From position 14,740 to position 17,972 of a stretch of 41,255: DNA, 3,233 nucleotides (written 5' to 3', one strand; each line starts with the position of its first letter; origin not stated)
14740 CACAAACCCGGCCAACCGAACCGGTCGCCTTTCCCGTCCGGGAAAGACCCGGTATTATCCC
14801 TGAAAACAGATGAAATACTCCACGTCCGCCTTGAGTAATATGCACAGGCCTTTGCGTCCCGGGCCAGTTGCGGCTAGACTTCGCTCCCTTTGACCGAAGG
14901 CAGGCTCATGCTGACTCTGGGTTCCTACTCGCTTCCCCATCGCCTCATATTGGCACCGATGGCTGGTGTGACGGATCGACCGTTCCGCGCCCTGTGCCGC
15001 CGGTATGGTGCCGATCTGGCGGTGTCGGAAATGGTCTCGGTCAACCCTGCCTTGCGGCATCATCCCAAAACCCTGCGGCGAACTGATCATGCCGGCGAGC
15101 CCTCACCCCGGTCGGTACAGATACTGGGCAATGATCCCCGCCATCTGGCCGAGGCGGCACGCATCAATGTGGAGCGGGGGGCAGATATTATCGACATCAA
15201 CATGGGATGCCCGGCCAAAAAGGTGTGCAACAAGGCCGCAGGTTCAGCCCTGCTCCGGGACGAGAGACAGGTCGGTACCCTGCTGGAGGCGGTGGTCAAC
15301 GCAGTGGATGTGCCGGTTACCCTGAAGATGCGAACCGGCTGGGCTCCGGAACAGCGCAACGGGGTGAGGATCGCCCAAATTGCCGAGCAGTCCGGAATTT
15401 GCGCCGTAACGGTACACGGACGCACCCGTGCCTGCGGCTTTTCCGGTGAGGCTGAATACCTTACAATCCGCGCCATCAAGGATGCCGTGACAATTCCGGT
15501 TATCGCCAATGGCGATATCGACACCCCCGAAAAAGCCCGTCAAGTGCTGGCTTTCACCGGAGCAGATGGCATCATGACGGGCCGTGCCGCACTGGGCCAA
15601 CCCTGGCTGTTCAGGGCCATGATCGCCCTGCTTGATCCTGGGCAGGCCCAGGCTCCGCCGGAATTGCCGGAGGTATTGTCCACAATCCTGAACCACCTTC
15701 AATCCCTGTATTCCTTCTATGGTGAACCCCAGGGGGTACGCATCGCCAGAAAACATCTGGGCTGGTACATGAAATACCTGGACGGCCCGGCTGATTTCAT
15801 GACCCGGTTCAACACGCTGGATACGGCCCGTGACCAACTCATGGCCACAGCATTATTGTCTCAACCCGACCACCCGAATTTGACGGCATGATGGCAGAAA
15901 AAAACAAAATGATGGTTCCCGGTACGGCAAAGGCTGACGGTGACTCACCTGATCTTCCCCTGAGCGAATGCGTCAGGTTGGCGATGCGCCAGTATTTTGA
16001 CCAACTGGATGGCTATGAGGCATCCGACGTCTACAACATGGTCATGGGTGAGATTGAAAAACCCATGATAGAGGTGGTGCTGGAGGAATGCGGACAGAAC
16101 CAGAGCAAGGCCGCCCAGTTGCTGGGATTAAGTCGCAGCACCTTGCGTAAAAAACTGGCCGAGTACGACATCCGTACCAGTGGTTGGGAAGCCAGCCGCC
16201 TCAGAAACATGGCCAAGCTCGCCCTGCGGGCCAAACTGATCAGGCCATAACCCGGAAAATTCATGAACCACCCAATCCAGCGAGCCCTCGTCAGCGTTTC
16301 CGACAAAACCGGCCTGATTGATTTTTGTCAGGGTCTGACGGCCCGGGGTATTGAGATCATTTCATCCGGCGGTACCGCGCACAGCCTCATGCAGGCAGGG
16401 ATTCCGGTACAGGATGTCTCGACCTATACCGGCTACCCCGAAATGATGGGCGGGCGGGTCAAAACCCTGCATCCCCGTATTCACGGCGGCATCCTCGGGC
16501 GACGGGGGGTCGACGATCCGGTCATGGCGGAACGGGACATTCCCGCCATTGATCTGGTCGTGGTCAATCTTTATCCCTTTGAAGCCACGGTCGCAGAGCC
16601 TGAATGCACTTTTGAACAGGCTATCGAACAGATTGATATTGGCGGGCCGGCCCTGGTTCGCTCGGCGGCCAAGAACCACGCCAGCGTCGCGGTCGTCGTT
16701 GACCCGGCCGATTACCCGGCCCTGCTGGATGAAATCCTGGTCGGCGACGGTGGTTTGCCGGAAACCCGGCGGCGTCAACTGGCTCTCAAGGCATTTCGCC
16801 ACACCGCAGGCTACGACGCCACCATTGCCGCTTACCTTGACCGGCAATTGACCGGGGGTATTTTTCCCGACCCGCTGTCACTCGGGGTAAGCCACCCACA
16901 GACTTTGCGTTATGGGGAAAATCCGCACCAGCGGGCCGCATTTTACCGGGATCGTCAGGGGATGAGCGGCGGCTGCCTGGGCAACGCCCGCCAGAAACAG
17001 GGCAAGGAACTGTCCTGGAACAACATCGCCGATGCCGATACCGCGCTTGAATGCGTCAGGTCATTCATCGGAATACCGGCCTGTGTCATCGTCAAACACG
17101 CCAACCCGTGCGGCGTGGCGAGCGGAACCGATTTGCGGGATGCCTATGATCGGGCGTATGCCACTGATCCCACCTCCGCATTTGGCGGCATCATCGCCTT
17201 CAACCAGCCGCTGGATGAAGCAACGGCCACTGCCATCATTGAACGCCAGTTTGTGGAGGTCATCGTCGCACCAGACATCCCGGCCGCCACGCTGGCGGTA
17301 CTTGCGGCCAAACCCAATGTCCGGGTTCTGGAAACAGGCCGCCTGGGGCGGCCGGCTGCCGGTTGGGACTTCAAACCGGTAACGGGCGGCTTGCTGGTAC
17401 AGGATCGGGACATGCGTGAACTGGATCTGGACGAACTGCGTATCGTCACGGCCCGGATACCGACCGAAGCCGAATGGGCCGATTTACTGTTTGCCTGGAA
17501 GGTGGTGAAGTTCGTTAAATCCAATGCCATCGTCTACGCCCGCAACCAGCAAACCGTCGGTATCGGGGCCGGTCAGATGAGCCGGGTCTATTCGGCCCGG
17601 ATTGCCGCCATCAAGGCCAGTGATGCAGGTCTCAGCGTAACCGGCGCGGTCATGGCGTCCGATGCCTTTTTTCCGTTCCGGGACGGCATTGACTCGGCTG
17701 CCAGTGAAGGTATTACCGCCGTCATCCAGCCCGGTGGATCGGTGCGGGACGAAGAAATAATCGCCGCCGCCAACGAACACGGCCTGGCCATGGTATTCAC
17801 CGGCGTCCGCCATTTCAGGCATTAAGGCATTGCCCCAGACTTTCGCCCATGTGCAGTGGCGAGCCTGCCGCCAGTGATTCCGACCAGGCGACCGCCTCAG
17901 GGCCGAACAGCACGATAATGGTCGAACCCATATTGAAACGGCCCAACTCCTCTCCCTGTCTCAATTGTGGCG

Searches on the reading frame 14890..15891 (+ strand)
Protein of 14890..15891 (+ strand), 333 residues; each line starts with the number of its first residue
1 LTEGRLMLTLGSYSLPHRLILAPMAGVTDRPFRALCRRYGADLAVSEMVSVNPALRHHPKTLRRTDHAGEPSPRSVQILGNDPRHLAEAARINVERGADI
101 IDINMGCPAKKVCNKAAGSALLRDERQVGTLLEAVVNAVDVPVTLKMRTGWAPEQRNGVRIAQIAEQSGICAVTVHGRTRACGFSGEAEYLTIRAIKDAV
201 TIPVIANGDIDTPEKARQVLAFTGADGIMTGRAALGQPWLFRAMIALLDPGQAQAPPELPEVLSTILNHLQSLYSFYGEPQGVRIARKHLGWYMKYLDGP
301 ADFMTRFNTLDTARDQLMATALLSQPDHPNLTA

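Call 6: search_protein_families(library=ncbifam, proteins=[window:14890-15891:+], max_evalue=0.001)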
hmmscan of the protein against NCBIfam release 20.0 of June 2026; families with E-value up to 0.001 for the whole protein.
window:14890-15891:+ (333 aa): 14 families
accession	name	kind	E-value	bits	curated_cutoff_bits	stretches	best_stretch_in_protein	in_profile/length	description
TIGR00737.1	nifR3_yhdG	equivalog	1.9e-117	392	293.3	1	11-317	2-308/319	tRNA dihydrouridine synthase DusB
NF007838.0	PRK10550.1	equivalog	8.5e-36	123.5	395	1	18-243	2-236/312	tRNA dihydrouridine(16) synthase DusC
NF008774.0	PRK11815.1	equivalog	1.8e-35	122.5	269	1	14-275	10-278/337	tRNA dihydrouridine(20/20a) synthase DusA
TIGR00742.1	yjbN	subfamily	4.9e-27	95.1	397.2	1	18-244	2-236/318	tRNA dihydrouridine(20/20a) synthase DusA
NF005574.0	PRK07259.1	equivalog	2.5e-08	33.2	269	1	76-174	99-190/304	dihydroorotate dehydrogenase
TIGR01037.2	pyrD_sub1_fam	subfamily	9.8e-08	31.4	270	1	75-175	94-188/300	dihydroorotate dehydrogenase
TIGR03997.1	mycofact_OYE_2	equivalog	5.2e-06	25.1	793.15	1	194-241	277-324/645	mycofactocin system FadH/OYE family oxidoreductase 2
NF002231.0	PRK01130.1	subfamily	1.8e-05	23.9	189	1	167-233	145-212/230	putative N-acetylmannosamine-6-phosphate 2-epimerase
NF006183.0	PRK08318.1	equivalog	2e-05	23.6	335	1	85-172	114-196/422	NAD-dependent dihydropyrimidine dehydrogenase subunit PreA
TIGR00736.1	nifR3_rel_arch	hypoth_equivalog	7.7e-05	22.4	218.7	1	91-236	86-225/231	MJ0144 family RNA dihydrouridine synthase-like protein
NF045599.1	bili_reduct_long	exception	0.0002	19.7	750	1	193-238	280-325/641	bilirubin reductase, long form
NF041011.1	dihydoor_dh_Arch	equivalog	0.00027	20.2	330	1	75-148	89-154/289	dihydroorotate dehydrogenase PyrD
NF003215.0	PRK04180.1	equivalog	0.00039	19.9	395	0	161-221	34-98/298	pyridoxal 5'-phosphate synthase lyase subunit PdxS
TIGR00343.1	TIGR00343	equivalog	0.00098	18.7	438.45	0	161-216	22-82/287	pyridoxal 5'-phosphate synthase lyase subunit PdxS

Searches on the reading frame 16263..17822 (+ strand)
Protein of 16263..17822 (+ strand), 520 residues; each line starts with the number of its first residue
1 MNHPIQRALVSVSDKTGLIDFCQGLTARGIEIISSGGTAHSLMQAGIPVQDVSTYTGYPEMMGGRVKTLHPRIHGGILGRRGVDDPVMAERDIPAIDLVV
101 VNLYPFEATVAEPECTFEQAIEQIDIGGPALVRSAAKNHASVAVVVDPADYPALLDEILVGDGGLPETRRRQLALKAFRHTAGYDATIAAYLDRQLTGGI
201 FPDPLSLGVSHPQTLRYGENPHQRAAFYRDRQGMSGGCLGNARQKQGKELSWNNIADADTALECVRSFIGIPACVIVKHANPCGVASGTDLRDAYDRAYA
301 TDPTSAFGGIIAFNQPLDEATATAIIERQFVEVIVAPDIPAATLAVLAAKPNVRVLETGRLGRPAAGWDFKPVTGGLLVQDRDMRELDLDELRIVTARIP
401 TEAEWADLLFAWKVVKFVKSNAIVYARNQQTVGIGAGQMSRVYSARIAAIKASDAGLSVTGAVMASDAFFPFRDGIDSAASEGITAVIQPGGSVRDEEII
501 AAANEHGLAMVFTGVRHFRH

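Call 14: list_cluster_members(proteins=[P0001, P0004, window:16263-17822:+, window:26753-28975:+, P0003])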
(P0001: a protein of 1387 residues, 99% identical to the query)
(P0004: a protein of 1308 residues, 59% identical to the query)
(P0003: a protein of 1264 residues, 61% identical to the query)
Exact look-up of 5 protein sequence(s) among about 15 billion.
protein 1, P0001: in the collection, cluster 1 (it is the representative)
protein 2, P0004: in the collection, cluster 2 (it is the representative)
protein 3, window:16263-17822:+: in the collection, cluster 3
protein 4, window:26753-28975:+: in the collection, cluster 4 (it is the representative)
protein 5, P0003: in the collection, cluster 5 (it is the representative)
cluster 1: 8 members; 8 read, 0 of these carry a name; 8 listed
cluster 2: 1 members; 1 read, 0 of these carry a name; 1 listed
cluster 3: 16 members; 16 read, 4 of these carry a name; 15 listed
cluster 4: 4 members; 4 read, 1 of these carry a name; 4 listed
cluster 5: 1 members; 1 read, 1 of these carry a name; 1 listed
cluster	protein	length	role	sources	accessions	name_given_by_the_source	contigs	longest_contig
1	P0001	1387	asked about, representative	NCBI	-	-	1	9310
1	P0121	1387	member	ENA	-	-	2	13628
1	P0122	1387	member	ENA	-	-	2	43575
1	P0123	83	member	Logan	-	-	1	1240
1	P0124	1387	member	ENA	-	-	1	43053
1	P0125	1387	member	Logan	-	-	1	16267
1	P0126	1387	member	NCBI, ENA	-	-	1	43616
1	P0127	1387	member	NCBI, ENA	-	-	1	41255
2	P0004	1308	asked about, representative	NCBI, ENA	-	-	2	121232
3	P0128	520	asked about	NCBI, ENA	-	-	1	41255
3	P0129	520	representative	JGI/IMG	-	-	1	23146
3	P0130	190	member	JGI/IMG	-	phosphoribosylaminoimidazolecarboxamide formyltransferase/IMP cyclohydrolase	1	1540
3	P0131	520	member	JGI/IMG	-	phosphoribosylaminoimidazolecarboxamide formyltransferase/IMP cyclohydrolase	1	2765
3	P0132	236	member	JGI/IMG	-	phosphoribosylaminoimidazolecarboxamide formyltransferase/IMP cyclohydrolase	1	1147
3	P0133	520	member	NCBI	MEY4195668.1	MAG: phosphoribosylaminoimidazolecarboxamide formyltransferase/IMP cyclohydrolase ...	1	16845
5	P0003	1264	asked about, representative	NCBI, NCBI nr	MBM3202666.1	tetratricopeptide repeat protein, partial [Candidatus Woesearchaeota archaeon] | tetratricopeptide repeat protein [Candidatus Woesearchaeota archaeon]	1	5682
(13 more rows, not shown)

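Call 41: find_homologous_proteins(query=window:16263-17822:+, max_evalue=1e-100)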
Query window:16263-17822:+ (520 aa): 8000 proteins with E <= 1e-100 among 8000 candidates; the best 120 are listed.
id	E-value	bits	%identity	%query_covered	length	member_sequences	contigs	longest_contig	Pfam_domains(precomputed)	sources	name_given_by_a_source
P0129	0.0e+0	1163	99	100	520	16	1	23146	PF02142.28,PF01808.25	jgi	-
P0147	2.3e-270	916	79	100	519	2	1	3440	PF02142.28,PF01808.25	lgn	-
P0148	2.9e-269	912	81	100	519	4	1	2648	PF02142.28,PF01808.25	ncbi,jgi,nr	ncbi:bifunctional phosphoribosylaminoimidazolecarboxamide formyltransferase/IMP cyclohydrolase [Cand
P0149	1.2e-258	877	77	100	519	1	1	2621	PF02142.28,PF01808.25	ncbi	ncbi:MAG: bifunctional phosphoribosylaminoimidazolecarboxamide formyltransferase/IMP cyclohydrolase 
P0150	4.0e-238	810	71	100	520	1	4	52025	PF02142.28,PF01808.25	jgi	jgi:phosphoribosylaminoimidazolecarboxamide formyltransferase/IMP cyclohydrolase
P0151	6.1e-233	792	69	100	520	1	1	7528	PF02142.28,PF01808.25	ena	-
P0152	4.1e-232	790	72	100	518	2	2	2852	PF02142.28,PF01808.25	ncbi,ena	-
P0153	1.1e-231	788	69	100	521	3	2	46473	PF02142.28,PF01808.25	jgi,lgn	jgi:phosphoribosylaminoimidazolecarboxamide formyltransferase/IMP cyclohydrolase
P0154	1.7e-231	788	69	100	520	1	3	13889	PF02142.28,PF01808.25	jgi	jgi:phosphoribosylaminoimidazolecarboxamide formyltransferase/IMP cyclohydrolase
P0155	1.9e-230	784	69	100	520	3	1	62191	PF02142.28,PF01808.25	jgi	jgi:phosphoribosylaminoimidazolecarboxamide formyltransferase/IMP cyclohydrolase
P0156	7.0e-230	782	69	100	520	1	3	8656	PF02142.28,PF01808.25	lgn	-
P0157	8.8e-230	782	69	100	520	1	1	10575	PF02142.28,PF01808.25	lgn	-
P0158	1.4e-229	781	69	100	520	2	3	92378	PF02142.28,PF01808.25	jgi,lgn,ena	-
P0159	2.2e-229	781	69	100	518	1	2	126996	PF02142.28,PF01808.25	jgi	jgi:phosphoribosylaminoimidazolecarboxamide formyltransferase/IMP cyclohydrolase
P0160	2.3e-229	781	69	99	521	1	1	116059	PF02142.28,PF01808.25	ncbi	-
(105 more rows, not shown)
